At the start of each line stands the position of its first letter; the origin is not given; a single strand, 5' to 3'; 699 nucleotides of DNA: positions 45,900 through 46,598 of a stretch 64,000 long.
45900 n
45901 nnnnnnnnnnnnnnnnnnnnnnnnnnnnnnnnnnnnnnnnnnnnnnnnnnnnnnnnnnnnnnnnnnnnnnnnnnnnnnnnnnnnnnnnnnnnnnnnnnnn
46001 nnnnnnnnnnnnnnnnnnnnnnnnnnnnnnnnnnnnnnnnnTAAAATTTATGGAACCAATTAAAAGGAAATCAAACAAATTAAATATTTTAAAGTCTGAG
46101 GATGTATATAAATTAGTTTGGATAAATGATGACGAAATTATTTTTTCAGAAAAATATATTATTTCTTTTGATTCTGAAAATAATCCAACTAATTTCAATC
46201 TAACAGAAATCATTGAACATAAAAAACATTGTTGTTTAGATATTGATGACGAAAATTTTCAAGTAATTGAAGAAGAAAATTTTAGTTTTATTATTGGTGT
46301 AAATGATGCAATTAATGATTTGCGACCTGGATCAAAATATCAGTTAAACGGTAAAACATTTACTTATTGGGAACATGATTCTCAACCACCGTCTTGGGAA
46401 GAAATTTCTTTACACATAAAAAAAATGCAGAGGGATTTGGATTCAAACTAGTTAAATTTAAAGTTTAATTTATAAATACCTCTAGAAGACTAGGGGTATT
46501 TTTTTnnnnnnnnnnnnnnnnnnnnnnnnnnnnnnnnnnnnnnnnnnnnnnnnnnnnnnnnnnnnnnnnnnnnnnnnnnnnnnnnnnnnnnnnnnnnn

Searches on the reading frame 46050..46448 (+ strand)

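Call 6: search_protein_families(library=pfam, proteins=[window:46050-46448:+], max_evalue=0.01)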
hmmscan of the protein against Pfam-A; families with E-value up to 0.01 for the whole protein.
window:46050-46448:+ (133 aa): 0 families

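Call 7: search_protein_families(library=phrogs, proteins=[window:46050-46448:+], max_evalue=0.001)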
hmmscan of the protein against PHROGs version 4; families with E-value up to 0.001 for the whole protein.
window:46050-46448:+ (133 aa): 0 families

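Call 97: search_protein_families(library=pfam, proteins=[window:46050-46448:+], max_evalue=0.1)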
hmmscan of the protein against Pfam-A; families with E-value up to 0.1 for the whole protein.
window:46050-46448:+ (133 aa): 1 family
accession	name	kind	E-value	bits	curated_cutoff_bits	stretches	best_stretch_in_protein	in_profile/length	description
PF00851.24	Peptidase_C6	-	0.033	13.6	25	1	24-76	70-121/440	Helper component proteinase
